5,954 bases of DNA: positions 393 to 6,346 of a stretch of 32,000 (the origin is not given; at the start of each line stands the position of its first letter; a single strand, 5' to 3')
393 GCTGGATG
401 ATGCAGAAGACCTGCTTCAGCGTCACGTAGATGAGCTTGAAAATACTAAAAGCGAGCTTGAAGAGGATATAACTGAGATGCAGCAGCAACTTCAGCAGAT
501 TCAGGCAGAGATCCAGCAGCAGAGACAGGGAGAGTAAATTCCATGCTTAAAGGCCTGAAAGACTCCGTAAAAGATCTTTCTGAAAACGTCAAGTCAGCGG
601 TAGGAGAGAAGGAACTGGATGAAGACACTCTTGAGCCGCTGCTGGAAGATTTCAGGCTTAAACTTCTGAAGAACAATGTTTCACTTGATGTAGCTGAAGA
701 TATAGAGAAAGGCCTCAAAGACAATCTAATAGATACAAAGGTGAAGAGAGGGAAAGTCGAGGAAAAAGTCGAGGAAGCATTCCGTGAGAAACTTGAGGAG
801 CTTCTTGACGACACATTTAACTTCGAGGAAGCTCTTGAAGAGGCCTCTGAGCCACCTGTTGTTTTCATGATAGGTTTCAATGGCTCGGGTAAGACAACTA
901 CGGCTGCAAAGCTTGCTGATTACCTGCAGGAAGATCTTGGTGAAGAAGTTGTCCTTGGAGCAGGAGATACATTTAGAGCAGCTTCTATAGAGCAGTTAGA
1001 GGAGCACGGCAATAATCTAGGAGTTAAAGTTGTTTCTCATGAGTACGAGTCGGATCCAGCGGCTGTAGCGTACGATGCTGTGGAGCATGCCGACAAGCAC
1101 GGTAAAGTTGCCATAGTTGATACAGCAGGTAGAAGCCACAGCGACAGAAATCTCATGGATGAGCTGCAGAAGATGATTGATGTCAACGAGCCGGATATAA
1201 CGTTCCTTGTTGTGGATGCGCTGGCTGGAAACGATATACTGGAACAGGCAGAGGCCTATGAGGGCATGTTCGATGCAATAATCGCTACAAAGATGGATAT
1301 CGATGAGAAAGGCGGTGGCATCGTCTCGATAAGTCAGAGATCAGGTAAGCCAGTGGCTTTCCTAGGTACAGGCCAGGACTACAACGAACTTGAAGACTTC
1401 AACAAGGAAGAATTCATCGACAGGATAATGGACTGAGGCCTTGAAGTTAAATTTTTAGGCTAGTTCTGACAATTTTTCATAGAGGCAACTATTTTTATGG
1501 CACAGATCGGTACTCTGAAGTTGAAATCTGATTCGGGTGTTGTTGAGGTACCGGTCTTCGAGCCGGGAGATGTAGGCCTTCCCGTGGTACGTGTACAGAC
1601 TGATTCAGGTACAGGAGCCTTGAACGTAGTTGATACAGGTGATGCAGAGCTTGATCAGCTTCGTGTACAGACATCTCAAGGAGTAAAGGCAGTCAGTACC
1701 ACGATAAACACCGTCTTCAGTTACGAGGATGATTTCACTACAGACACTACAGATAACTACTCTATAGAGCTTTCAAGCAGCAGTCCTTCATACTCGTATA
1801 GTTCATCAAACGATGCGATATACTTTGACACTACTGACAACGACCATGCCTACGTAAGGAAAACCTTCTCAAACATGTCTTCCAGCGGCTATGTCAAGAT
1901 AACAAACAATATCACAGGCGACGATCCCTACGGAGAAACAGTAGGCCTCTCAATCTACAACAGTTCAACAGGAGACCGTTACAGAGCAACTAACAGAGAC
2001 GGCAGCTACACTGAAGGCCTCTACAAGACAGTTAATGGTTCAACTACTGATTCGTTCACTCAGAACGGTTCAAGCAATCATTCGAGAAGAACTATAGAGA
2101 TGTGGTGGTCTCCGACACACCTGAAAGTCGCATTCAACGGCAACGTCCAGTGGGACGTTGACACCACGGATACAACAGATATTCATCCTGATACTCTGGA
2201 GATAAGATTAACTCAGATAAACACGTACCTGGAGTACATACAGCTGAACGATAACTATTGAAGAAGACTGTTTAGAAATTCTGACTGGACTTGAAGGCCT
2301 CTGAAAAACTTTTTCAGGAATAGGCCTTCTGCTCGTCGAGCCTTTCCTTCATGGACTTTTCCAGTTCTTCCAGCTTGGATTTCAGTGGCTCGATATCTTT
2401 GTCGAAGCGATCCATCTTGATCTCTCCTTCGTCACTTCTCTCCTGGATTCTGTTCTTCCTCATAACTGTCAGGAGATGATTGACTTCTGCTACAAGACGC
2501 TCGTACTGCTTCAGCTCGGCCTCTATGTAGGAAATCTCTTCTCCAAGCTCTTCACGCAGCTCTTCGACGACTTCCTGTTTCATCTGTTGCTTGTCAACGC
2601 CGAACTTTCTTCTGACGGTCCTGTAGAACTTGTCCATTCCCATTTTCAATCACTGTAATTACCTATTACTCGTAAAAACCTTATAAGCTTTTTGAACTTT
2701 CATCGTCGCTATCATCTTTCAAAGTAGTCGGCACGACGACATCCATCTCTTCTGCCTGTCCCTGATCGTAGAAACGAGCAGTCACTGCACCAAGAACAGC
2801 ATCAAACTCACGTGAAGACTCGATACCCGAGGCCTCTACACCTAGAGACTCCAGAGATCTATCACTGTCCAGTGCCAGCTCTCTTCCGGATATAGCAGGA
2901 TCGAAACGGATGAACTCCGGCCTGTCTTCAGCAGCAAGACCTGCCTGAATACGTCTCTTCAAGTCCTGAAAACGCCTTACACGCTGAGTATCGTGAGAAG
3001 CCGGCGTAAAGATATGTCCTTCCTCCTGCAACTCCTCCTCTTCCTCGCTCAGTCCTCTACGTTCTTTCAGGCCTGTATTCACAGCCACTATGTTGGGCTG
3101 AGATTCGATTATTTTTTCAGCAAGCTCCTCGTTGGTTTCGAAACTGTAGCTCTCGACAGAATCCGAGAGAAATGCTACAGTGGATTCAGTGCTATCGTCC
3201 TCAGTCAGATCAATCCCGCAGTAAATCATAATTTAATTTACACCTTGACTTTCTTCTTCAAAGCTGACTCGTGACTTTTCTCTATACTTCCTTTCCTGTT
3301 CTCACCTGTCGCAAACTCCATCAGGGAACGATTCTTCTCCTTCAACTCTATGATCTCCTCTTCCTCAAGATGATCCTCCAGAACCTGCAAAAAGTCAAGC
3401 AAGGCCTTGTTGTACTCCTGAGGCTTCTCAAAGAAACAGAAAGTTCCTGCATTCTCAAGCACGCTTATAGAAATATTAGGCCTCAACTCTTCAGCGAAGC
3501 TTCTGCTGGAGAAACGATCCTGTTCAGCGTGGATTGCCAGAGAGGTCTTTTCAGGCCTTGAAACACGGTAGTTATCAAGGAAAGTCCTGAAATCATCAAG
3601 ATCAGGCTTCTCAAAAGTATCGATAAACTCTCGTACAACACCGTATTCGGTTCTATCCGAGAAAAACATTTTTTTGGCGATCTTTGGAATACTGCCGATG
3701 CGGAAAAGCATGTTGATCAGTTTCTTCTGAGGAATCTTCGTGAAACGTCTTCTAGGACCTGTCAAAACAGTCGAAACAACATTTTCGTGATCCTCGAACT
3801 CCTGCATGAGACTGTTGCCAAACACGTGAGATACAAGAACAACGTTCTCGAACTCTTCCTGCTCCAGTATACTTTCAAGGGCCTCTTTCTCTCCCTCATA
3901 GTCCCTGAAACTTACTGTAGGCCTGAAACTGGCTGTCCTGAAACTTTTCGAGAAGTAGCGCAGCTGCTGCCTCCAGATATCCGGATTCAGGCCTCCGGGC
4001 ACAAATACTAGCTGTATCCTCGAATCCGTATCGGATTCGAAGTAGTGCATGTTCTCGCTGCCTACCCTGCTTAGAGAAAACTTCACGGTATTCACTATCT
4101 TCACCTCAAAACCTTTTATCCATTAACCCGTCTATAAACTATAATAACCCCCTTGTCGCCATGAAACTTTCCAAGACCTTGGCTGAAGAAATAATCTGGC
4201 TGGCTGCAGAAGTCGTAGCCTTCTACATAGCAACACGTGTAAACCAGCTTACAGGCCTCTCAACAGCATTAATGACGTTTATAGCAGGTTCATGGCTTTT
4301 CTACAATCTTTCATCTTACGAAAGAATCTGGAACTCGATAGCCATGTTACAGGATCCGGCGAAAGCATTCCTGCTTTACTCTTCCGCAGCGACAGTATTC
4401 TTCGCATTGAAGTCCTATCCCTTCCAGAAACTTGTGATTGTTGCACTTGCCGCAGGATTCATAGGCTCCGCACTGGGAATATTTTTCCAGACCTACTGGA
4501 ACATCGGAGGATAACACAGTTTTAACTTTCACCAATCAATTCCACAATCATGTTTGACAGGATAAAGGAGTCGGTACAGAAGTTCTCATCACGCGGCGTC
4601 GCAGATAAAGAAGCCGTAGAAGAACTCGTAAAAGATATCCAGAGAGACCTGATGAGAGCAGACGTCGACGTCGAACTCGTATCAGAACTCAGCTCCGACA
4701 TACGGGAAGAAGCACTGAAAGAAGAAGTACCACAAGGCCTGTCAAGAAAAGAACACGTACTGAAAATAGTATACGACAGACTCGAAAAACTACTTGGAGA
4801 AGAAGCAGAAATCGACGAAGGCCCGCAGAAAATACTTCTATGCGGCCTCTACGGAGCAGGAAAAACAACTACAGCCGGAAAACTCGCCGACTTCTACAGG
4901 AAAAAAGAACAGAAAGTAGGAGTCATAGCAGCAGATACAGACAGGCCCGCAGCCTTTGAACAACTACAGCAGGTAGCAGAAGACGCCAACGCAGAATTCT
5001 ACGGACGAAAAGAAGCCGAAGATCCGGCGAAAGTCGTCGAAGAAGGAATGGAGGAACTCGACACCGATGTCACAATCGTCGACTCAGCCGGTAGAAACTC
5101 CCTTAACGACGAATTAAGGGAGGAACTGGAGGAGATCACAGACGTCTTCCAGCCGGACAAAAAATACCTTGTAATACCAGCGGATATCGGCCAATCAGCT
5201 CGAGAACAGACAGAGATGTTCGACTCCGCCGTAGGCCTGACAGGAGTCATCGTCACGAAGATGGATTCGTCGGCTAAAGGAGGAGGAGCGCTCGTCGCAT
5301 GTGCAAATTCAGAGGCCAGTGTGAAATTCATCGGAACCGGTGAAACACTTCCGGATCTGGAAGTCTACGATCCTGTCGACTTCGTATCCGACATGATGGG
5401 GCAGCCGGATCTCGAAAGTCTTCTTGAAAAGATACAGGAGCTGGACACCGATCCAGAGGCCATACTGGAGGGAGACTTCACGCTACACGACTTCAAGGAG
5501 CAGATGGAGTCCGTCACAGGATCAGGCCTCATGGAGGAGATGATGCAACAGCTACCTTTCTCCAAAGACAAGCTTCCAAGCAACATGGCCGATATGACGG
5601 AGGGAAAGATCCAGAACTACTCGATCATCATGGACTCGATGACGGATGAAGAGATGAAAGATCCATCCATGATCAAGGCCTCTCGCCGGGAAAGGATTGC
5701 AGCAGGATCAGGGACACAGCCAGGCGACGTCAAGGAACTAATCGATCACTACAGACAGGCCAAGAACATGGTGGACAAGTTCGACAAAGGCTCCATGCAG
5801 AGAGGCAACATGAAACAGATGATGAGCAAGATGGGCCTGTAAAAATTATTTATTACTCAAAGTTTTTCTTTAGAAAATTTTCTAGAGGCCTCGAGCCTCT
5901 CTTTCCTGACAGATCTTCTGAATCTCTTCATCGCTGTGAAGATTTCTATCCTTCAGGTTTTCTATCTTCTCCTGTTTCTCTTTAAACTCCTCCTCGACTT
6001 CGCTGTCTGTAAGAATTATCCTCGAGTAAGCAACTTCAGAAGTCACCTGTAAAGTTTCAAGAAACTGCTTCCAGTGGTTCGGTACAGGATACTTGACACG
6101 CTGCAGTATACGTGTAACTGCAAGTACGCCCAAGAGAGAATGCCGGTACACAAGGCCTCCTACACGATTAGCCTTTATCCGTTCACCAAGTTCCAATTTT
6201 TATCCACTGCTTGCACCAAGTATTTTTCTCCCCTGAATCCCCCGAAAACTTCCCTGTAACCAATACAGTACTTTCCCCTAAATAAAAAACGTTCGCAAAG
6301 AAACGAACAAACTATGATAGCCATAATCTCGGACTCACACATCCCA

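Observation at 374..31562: Roughly 20-fold over-representation of the palindromic hexamer AGGCCT across genes, strands and spacers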

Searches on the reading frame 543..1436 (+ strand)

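Call 57: search_protein_families(library=ncbifam, proteins=[window:543-1436:+], max_evalue=0.00001)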
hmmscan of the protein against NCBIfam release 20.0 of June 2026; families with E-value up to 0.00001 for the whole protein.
window:543-1436:+ (297 aa): 11 families
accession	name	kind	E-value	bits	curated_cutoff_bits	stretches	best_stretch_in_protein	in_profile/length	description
TIGR00064.1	ftsY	equivalog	7.2e-75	251.8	260.7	1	31-295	4-278/279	signal recognition particle-docking protein FtsY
TIGR00959.1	ffh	equivalog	2.3e-59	201.4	473.2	1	11-297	7-295/428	signal recognition particle protein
TIGR01425.1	SRP54_euk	equivalog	3.4e-43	148.1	576.25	1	21-296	18-294/428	signal recognition particle protein SRP54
TIGR03499.1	FlhF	equivalog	6.3e-19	69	174.15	1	6-196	114-286/286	flagellar biosynthesis GTPase FlhF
NF009367.0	PRK12724.1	equivalog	1.6e-17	63.5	718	1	31-279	154-397/433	flagellar biosynthesis regulator FlhF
NF011312.0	PRK14723.1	equivalog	1.1e-14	53.9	951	1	106-295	187-378/768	flagellar biosynthesis regulator FlhF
NF005230.0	PRK06731.1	equivalog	3.1e-13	49.6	553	1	67-281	52-262/281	flagellar biosynthesis regulator FlhF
NF009368.0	PRK12726.1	equivalog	4.6e-13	49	832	1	97-282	196-383/407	flagellar biosynthesis regulator FlhF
NF011311.0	PRK14722.1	equivalog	2.1e-11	43.5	777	1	95-282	130-322/374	flagellar biosynthesis regulator FlhF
NF011310.0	PRK14721.1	equivalog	3.9e-10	39.5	725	1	105-295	192-381/423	flagellar biosynthesis regulator FlhF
NF009366.0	PRK12723.1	equivalog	1.1e-09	37.9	585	1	32-279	109-350/388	flagellar biosynthesis regulator FlhF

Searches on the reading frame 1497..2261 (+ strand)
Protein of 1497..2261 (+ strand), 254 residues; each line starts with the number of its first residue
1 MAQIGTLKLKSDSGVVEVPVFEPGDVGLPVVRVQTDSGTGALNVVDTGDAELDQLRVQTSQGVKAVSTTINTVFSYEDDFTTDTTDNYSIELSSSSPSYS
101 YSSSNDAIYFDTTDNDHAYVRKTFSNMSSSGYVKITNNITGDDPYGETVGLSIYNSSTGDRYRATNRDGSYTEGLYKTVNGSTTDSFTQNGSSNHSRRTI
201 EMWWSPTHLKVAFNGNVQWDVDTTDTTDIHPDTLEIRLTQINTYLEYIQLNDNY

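Call 30: search_protein_families(library=pfam, proteins=[window:1497-2261:+], max_evalue=0.01)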
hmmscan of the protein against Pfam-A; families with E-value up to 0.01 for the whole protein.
window:1497-2261:+ (254 aa): 0 families

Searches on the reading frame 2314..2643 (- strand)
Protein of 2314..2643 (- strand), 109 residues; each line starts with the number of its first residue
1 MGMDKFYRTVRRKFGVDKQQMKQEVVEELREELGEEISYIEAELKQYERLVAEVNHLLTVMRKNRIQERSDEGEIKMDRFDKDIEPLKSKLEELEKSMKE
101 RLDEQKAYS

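Call 30: search_protein_families(library=pfam, proteins=[window:2314-2643:-], max_evalue=0.01)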
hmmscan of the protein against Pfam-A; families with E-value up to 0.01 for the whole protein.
window:2314-2643:- (109 aa): 1 family
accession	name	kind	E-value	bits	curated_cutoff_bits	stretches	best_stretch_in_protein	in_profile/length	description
PF15005.11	IZUMO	-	0.0093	17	25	0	25-97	9-78/143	Izumo sperm-egg fusion, Ig domain-associated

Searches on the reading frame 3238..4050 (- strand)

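Call 30: search_protein_families(library=pfam, proteins=[window:3238-4050:-], max_evalue=0.01)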
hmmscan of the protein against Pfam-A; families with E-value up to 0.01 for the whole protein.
window:3238-4050:- (270 aa): 1 family
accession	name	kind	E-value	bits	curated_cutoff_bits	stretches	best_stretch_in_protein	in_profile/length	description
PF12697.13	Abhydrolase_6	-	0.0002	22.5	26.3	1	14-215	1-216/217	Alpha/beta hydrolase family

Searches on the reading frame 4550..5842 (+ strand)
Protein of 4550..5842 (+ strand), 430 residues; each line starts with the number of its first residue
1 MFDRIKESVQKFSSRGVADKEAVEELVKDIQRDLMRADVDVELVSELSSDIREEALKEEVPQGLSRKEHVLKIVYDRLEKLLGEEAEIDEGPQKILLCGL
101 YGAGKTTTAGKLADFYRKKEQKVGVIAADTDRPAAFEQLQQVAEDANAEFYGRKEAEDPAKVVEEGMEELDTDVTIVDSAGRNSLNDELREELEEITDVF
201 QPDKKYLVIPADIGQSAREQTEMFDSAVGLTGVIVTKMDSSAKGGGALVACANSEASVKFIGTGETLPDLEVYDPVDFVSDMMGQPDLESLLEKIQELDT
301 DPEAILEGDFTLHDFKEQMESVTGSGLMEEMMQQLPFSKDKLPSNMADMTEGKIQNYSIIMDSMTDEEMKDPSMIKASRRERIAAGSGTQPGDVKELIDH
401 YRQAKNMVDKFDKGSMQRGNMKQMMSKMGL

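Call 7: find_related_loci(query=window:4550-5842:+, collection=genome_contigs, flank=10000)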
Query window:4550-5842:+ (430 aa) in genome_contigs; peptide patterns used: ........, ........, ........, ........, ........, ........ (x = any residue, [..] = any of these).
99 stretches matched a pattern; 12 encode a relative of the query (tblastn E <= 1e-3); 12 distinct loci.
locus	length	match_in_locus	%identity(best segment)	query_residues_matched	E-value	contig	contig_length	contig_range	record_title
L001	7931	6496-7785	78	1-430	0e+0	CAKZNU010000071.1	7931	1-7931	MAG TPA_asm: uncultured euryarchaeote isolate ERR2683643_bin.0_CONCOCT_v1.1_MAG genome assembly, contig: ERZ1034569.1386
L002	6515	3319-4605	75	1-430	0e+0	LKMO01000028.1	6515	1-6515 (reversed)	MAG: Nanohaloarchaea archaeon B1-Br10_U2g19 LB-BRINE-C10338, whole genome shotgun sequence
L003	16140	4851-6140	76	1-430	0e+0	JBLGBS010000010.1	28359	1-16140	MAG: Candidatus Nanohaloarchaea archaeon isolate 3300055293_45 Ga0535675_0000579, whole genome shotgun sequence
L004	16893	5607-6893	75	1-430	0e+0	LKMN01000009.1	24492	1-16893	MAG: Nanohaloarchaea archaeon B1-Br10_U2g1 LB-BRINE-C497, whole genome shotgun sequence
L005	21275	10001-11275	76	1-425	0e+0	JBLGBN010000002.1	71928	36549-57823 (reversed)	MAG: Candidatus Nanohaloarchaea archaeon isolate 3300055293_58 Ga0535675_0000106, whole genome shotgun sequence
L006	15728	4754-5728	68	106-430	2e-149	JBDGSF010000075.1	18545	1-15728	MAG: Candidatus Nanohaloarchaea archaeon isolate DAL-WCL_22_57C1R DAL-WCL_22_57C1R_75, whole genome shotgun sequence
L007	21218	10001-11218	49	1-401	5e-125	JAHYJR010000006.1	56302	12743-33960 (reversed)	MAG: Nanobdellati archaeon isolate KA27 NODE_342_length_56302_cov_118.699048, whole genome shotgun sequence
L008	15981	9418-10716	44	5-430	2e-115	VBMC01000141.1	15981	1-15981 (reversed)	MAG: Methanobacteriota archaeon isolate EA_13 14_0927_12_40cm_scaffold_6062, whole genome shotgun sequence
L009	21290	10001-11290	72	1-430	0e+0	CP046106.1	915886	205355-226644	Candidatus Nanohaloarchaea archaeon strain M3_22 chromosome, complete genome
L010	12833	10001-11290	76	1-430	0e+0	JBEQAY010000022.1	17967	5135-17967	MAG: Candidatus Nanohaloarchaea archaeon isolate 04_S200.metabat_sspec.014_sub NODE_627_length_17967_cov_78.715191, whol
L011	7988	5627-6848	43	5-430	1e-91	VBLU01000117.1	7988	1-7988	MAG: Methanobacteriota archaeon isolate EA_5 14_1009_16_20cm_scaffold_10329, whole genome shotgun sequence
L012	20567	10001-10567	28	95-284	2e-15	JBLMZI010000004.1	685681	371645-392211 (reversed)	MAG: Solirubrobacterales bacterium isolate MAG207 PRJNA951521_bin63_renamed_3, whole genome shotgun sequence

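Call 22: find_encoding_contigs(protein=window:4550-5842:+, flank=10000, max_places=6)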
Protein window:4550-5842:+ (430 aa): no gene with exactly this product is on record in the collection.

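Call 57: search_protein_families(library=ncbifam, proteins=[window:4550-5842:+], max_evalue=0.00001)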
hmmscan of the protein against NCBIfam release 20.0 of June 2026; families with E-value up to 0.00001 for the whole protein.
window:4550-5842:+ (430 aa): 10 families
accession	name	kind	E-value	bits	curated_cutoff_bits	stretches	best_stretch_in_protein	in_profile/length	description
TIGR00959.1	ffh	equivalog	1.8e-99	333.5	473.2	1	3-409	6-427/428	signal recognition particle protein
TIGR01425.1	SRP54_euk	equivalog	5.6e-93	312.1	576.25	1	4-407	8-428/428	signal recognition particle protein SRP54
TIGR00064.1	ftsY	equivalog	1.5e-57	195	260.7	1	23-282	3-278/279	signal recognition particle-docking protein FtsY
TIGR03499.1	FlhF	equivalog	1.2e-17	64.9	174.15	1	5-181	120-286/286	flagellar biosynthesis GTPase FlhF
NF005230.0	PRK06731.1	equivalog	1e-14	54.4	553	1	21-264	20-258/281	flagellar biosynthesis regulator FlhF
NF009368.0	PRK12726.1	equivalog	2e-13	50.2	832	1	94-265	208-379/407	flagellar biosynthesis regulator FlhF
NF009367.0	PRK12724.1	equivalog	3e-10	39.5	718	1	15-268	146-399/433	flagellar biosynthesis regulator FlhF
NF011310.0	PRK14721.1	equivalog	1.7e-08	34.1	725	1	31-269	129-367/423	flagellar biosynthesis regulator FlhF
NF009366.0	PRK12723.1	equivalog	8.2e-07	28.4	585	1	26-284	110-369/388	flagellar biosynthesis regulator FlhF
NF011312.0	PRK14723.1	equivalog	4.1e-06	25.6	951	1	55-269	146-364/768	flagellar biosynthesis regulator FlhF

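Call 68: search_protein_families(library=pfam, proteins=[L009:1355-1894:+, L009:1905-3185:+, L009:3277-3663:+, L009:3635-3988:+, L009:3998-4297:+, L009:4294-5322:+, L009:7053-7703:-, L006:10124-10429:+], max_evalue=0.001)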
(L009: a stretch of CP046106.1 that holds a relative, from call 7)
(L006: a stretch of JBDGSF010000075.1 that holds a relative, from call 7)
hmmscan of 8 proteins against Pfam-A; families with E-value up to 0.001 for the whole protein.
L009:1355-1894:+ (180 aa): 0 families

L009:1905-3185:+ (427 aa): 1 family
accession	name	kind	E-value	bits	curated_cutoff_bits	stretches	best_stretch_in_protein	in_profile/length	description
PF03781.23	FGE-sulfatase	-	2.7e-15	57.1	23.3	1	221-424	68-253/255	Sulfatase-modifying factor enzyme 1-like domain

L009:3277-3663:+ (129 aa): 0 families

L009:3635-3988:+ (118 aa): 2 families
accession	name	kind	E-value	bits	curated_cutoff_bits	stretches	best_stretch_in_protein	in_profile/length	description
PF22296.2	bAvd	-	2.6e-22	79.8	40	1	15-116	4-106/107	bAvd-like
PF05635.17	23S_rRNA_IVP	-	5.1e-13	49.6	33.8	1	10-111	1-105/106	23S rRNA-intervening sequence protein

L009:3998-4297:+ (100 aa): 0 families

L009:4294-5322:+ (343 aa): 1 family
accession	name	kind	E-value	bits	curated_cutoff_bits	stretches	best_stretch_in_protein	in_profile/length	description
PF00078.32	RVT_1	-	6.7e-25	88.5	29.6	1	84-280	8-205/205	Reverse transcriptase (RNA-dependent DNA polymerase)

L009:7053-7703:- (217 aa): 0 families

L006:10124-10429:+ (102 aa): 0 families

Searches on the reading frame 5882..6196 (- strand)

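Call 30: search_protein_families(library=pfam, proteins=[window:5882-6196:-], max_evalue=0.01)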
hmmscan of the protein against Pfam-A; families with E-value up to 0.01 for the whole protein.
window:5882-6196:- (104 aa): 1 family
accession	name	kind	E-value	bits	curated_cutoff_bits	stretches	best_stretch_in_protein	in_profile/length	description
PF17749.6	MIP-T3_C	-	0.0045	17.5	25.8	1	54-97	109-152/154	Microtubule-binding protein MIP-T3 C-terminal region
